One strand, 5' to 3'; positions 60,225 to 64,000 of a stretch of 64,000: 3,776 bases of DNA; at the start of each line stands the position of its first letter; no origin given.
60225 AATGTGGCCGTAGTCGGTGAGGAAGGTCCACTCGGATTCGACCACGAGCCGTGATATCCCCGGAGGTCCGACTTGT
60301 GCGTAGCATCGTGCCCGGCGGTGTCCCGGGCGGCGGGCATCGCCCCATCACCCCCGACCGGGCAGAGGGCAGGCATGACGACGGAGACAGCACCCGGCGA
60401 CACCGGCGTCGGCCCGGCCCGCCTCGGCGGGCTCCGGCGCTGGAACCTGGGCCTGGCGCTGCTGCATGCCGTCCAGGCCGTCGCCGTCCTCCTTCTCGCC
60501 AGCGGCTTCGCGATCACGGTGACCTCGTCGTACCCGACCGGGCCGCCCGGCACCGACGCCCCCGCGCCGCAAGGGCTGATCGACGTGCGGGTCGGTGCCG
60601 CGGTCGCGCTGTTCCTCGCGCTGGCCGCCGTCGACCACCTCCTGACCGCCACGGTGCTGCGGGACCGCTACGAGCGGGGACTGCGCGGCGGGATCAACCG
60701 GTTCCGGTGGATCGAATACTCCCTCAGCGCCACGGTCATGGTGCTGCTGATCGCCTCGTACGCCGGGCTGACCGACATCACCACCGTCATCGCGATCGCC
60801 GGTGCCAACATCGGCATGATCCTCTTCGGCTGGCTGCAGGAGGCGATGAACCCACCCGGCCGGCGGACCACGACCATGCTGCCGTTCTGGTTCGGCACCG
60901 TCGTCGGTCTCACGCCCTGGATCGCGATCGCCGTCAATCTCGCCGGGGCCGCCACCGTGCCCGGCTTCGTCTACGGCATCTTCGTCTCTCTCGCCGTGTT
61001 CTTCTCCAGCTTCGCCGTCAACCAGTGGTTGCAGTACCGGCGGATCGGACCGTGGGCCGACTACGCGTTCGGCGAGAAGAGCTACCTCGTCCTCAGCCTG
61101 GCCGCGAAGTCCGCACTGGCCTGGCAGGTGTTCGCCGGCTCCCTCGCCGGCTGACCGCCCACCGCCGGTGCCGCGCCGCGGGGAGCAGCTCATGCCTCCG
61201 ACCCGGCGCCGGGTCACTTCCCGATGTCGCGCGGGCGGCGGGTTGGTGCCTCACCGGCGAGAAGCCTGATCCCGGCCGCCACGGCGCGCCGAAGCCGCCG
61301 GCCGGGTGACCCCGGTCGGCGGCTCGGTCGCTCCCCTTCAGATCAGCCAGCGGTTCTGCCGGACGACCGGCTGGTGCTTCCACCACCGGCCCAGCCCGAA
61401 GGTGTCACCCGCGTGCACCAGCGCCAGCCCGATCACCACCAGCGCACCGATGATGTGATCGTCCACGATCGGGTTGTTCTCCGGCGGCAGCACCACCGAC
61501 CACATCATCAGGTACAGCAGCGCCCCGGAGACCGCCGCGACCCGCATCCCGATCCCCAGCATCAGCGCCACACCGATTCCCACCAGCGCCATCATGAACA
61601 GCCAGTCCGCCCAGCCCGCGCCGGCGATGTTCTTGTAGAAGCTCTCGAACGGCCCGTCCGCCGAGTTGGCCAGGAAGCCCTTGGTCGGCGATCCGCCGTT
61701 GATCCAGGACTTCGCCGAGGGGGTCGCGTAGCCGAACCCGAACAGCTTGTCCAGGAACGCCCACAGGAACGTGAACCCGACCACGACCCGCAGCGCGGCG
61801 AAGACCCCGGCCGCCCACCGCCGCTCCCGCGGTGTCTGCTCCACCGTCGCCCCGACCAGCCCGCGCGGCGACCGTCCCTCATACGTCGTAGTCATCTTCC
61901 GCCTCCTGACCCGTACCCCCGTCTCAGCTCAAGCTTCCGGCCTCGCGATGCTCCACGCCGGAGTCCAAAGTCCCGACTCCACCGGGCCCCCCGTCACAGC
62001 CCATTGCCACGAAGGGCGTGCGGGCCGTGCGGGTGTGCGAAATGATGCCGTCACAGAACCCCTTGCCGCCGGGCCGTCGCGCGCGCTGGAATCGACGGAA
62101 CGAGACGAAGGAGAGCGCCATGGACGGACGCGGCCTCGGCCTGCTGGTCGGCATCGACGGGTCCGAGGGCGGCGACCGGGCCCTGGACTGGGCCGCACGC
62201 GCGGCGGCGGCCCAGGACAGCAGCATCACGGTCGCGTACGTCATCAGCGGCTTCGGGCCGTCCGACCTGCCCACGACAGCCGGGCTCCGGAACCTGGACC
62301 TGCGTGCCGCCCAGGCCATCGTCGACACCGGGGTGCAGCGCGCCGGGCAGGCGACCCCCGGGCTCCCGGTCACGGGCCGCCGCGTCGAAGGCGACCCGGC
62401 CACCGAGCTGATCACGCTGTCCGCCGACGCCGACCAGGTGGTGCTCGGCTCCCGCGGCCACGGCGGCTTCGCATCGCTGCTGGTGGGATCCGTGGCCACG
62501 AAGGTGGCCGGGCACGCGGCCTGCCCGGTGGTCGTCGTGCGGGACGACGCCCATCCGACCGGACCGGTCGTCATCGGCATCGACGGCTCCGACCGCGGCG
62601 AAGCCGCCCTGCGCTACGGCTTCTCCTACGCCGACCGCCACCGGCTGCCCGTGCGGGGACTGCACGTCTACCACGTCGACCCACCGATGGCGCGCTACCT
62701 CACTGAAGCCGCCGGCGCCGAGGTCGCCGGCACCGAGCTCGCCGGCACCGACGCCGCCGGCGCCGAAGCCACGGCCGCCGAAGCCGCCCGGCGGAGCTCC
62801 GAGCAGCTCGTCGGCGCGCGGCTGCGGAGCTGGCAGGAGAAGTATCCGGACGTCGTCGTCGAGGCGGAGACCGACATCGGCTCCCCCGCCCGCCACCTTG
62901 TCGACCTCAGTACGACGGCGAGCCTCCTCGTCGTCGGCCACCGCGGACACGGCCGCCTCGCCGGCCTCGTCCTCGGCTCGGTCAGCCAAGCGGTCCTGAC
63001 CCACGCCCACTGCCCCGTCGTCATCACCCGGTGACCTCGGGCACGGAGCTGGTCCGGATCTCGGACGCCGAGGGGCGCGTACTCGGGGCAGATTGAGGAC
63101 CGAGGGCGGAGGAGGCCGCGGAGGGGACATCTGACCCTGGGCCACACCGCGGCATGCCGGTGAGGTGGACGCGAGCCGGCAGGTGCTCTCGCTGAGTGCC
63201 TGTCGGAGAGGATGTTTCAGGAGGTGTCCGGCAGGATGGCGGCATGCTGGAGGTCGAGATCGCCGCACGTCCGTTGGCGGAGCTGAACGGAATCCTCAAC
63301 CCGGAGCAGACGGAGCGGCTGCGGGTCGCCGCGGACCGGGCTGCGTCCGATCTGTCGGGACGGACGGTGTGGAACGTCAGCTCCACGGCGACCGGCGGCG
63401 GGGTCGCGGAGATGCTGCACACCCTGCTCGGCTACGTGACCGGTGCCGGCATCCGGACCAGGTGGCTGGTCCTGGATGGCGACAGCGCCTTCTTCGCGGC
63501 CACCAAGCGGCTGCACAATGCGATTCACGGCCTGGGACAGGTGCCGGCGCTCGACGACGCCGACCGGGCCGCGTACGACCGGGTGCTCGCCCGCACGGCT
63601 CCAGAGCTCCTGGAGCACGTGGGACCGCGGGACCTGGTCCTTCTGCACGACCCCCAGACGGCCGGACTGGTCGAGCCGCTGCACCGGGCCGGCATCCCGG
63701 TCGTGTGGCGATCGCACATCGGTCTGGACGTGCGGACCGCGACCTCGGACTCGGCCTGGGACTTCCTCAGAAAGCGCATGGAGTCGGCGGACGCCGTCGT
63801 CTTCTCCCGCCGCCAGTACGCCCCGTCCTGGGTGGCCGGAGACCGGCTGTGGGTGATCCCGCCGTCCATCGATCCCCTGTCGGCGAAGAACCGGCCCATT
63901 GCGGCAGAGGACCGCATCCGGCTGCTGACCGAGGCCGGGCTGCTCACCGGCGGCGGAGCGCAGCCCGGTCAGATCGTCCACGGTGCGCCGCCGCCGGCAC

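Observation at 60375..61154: Heliorhodopsin gene, divergent from a MalT-type LAL regulator and next to DoxX and a tandem Usp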

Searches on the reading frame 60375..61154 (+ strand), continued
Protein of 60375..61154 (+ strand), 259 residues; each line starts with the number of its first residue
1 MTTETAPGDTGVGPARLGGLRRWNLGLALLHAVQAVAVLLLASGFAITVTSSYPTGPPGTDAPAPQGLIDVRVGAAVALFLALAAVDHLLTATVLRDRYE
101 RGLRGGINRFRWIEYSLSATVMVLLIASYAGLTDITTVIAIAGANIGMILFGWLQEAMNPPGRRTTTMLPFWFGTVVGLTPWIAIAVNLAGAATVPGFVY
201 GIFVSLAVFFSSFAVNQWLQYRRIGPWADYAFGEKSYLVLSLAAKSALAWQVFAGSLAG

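Call 16: find_encoding_contigs(protein=P0004, flank=10000, max_places=2)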
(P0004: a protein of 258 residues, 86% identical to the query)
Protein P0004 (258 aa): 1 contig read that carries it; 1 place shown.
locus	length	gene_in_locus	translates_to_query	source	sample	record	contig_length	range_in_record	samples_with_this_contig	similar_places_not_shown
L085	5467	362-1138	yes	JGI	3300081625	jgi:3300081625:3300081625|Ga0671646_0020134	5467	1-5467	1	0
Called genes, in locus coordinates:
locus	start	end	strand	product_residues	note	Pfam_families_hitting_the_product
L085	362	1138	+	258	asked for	PF18761:Heliorhodopsin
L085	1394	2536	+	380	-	PF00487:FA_desaturase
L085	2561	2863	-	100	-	-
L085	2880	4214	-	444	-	PF00512:HisKA, PF13581:HATPase_c_2 (faint), PF02518:HATPase_c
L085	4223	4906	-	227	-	PF00072:Response_reg, PF00486:Trans_reg_C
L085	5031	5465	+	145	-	?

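Call 42: search_protein_families(library=ncbifam, proteins=[window:60375-61151:+], max_evalue=0.01)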
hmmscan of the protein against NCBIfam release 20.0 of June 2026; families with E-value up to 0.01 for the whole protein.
window:60375-61151:+ (259 aa): 1 family
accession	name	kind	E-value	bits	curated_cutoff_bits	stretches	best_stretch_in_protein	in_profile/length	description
NF038020.1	HeR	equivalog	1.4e-82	276.9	100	1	20-257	1-244/244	heliorhodopsin HeR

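Call 47: predict_structure(alignment_id=A1)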
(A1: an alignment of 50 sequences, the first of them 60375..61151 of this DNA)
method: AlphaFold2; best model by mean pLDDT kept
length: 259 residues; sequences in the alignment: 50
mean_pLDDT: 87.0   pTM: 0.80
mean pLDDT of the five models: 87.0, 85.1, 83.6, 83.1, 82.9
residues with pLDDT >= 90: 126; 70-90: 121; 50-70: 5; < 50: 7
segments of 3 or more residues with pLDDT < 50: 1-7
pLDDT, mean of each block of 10 residues (from residue 1): 48 83 91 91 89 90 92 89 91 90 82 83 92 95 93 90 87 95 95 90 89 92 89 85 78 70
secondary structure, 60 per line:
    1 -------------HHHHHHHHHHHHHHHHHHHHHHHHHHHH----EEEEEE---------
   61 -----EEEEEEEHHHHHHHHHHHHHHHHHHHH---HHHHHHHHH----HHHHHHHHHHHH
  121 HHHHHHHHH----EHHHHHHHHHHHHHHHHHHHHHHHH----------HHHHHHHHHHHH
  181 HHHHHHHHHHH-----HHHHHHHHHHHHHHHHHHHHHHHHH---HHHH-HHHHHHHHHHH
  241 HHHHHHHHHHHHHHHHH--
elements in order: H14-41 E46-51 E66-72 H73-92 H96-104 H109-129 H135-158 H169-191 H197-221 H225-228 H230-257

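Call 50: fold_search(model_id=the predicted structure, library=pdb)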
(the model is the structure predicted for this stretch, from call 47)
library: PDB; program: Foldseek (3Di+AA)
matches with E <= 10: 212; with E <= 0.001: 10
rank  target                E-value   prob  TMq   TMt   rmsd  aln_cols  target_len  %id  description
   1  6su3_A                7.9e-18  1.00  0.87  0.87   2.0       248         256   46  Crystal structure of the 48C12 heliorhodopsin in the violet form at pH 8.8 (released 2019-12-11)
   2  6su4_A                2.3e-17  1.00  0.85  0.87   2.1       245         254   47  Crystal structure of the 48C12 heliorhodopsin in the blue form at pH 4.3 (released 2019-12-11)
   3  6su3_X                4.9e-17  1.00  0.86  0.87   2.0       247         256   47  Crystal structure of the 48C12 heliorhodopsin in the violet form at pH 8.8 (released 2019-12-11)
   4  6is6                  9.4e-17  1.00  0.86  0.89   2.3       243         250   39  Crystal structure of Thermoplasmatales archaeon heliorhodopsin (released 2019-09-25)
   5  7u55                  1.2e-16  1.00  0.84  0.89   2.2       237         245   40  Crystal structure of Thermoplasmatales archaeon heliorhodopsin at pH 4.5 (released 2022-09-07)
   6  7clj                  1.8e-16  1.00  0.85  0.88   2.5       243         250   39  Crystal structure of Thermoplasmatales archaeon heliorhodopsin E108D mutant (released 2020-09-02)
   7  6su4_X                1.9e-16  1.00  0.85  0.87   2.0       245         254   47  Crystal structure of the 48C12 heliorhodopsin in the blue form at pH 4.3 (released 2019-12-11)
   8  9ljj_A                2.0e-16  1.00  0.84  0.86   2.3       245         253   46  cryo-EM structure of a nanobody bound heliorhodopsin (released 2025-02-12)
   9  6uh3_B                6.4e-16  1.00  0.82  0.86   2.5       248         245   45  Crystal structure of bacterial heliorhodopsin 48C12 (released 2019-12-04)
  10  6uh3_A                1.0e-15  1.00  0.83  0.88   2.2       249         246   45  Crystal structure of bacterial heliorhodopsin 48C12 (released 2019-12-04)
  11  8xx8_A                2.6e-02  1.00  0.50  0.51   7.1       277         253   17  Structure of Glycilhalorhodopsin from Salinarimonas soli (released 2024-10-16)
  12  8xx8_B                2.8e-02  1.00  0.57  0.59   4.7       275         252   19  Structure of Glycilhalorhodopsin from Salinarimonas soli (released 2024-10-16)
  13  7bmh_A                3.1e-02  1.00  0.54  0.57   8.4       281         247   15  Crystal structure of a light-driven proton pump LR (Mac) from Leptosphaeria maculans (released 2021-07-07)
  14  8xx8_C                3.4e-02  1.00  0.54  0.55   6.1       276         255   16  Structure of Glycilhalorhodopsin from Salinarimonas soli (released 2024-10-16)
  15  8xx8_D                3.7e-02  1.00  0.57  0.58   4.7       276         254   19  Structure of Glycilhalorhodopsin from Salinarimonas soli (released 2024-10-16)
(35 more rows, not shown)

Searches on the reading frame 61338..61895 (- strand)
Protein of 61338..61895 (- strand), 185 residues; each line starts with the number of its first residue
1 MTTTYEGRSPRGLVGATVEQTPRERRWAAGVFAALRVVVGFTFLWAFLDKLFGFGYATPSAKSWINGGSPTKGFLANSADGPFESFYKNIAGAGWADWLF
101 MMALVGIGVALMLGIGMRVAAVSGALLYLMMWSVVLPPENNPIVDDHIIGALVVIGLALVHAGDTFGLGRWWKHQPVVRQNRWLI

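Call 3: search_protein_families(library=pfam, proteins=[window:61338-61895:-], max_evalue=0.01)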
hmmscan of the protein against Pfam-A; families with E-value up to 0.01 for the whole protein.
window:61338-61895:- (185 aa): 1 family
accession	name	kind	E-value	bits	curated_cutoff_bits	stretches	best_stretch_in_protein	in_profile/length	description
PF07681.17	DoxX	-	0.00059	20.8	23.6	1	33-134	3-82/85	DoxX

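Call 42: search_protein_families(library=ncbifam, proteins=[window:61338-61892:-], max_evalue=0.01)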
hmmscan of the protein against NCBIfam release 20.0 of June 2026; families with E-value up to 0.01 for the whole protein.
window:61338-61892:- (184 aa): 0 families

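Call 43: search_solved_structures(query=window:61338-61892:-, max_evalue=1)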
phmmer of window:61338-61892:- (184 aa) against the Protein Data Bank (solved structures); distinct sequences matched with E-value up to 1: 0.

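Call 45: find_related_loci(query=window:61338-61892:-, collection=metagenome_contigs, flank=6000)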
Query window:61338-61892:- (184 aa) in metagenome_contigs; peptide patterns used: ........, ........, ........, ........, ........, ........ (x = any residue, [..] = any of these).
600 stretches matched a pattern (row limit reached: there are more); 563 encode a relative of the query (tblastn E <= 1e-3); the best 80 are kept; 80 distinct loci.
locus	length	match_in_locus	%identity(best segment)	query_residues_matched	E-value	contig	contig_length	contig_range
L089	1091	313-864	78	1-184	2e-103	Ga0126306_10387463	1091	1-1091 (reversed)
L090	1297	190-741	80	1-184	4e-102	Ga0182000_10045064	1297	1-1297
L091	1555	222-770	76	1-184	3e-95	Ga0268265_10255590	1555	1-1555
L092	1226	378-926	77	1-184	7e-95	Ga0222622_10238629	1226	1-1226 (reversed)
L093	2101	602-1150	80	1-184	1e-90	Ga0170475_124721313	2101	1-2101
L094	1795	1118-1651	65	1-183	7e-78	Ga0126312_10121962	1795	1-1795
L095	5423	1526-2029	68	16-183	8e-74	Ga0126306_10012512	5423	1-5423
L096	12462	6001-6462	72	30-184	1e-70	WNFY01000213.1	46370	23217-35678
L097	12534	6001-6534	64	7-183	1e-70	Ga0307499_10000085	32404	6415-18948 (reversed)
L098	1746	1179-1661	73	23-184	4e-73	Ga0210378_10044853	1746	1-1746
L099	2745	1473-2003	60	6-183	1e-69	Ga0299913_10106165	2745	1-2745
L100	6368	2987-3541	63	2-184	2e-67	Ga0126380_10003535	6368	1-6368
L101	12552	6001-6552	61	1-183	1e-66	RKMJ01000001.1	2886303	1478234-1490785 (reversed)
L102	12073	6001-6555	57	1-183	2e-66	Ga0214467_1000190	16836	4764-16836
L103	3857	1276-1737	72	30-184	3e-66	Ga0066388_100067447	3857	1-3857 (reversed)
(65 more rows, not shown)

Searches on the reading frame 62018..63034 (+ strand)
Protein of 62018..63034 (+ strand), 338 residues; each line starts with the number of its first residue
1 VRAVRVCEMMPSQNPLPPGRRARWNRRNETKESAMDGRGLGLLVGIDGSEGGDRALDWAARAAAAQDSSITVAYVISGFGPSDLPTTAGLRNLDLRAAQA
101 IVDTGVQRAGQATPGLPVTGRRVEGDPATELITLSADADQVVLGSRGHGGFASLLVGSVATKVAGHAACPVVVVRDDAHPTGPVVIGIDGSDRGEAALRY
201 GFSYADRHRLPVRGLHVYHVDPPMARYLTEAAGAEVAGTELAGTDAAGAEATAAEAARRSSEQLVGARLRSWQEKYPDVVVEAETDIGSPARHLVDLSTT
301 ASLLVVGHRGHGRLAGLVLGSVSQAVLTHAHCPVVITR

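Call 3: search_protein_families(library=pfam, proteins=[window:62018-63034:+], max_evalue=0.01)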
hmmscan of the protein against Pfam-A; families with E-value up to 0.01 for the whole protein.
window:62018-63034:+ (338 aa): 1 family
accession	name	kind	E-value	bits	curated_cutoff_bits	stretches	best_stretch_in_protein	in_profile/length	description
PF00582.32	Usp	-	1.8e-49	168.4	24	2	43-175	6-141/141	Universal stress protein family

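Call 42: search_protein_families(library=ncbifam, proteins=[window:62117-63031:+], max_evalue=0.01)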
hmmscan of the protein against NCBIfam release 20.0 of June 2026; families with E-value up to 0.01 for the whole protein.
window:62117-63031:+ (305 aa): 3 families
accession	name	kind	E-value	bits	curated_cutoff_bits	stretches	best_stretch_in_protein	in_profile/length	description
NF011581.0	PRK15005.1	equivalog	1.8e-08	34.6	166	1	89-142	90-144/144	universal stress protein UspF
NF012000.0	PRK15456.1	equivalog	2.8e-06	27.4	189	1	102-142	103-142/142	universal stress protein UspG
NF008380.0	PRK11175.1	equivalog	0.00081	18.4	227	0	102-145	260-303/313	universal stress protein UspE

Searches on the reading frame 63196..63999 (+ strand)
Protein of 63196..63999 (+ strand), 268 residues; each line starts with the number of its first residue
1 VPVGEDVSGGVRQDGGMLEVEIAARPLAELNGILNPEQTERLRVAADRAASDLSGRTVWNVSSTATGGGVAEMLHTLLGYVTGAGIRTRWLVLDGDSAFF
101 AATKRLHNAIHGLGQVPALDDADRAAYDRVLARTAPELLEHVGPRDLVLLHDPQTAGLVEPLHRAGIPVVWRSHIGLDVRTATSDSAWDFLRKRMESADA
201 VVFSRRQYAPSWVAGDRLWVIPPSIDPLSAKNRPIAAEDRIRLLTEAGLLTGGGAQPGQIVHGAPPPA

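Call 21: search_protein_families(library=pfam, proteins=[window:63196-63999:+], max_evalue=0.001)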
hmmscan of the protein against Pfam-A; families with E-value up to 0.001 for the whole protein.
window:63196-63999:+ (268 aa): 2 families
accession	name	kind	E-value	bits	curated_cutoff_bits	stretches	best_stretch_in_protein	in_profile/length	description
PF21269.3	TreT_GT1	-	1.2e-40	139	27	1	60-210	1-144/144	Trehalose synthase, N-terminal domain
PF13439.12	Glyco_transf_4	-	1.9e-06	28.5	28.5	1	68-227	2-168/170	Glycosyltransferase Family 4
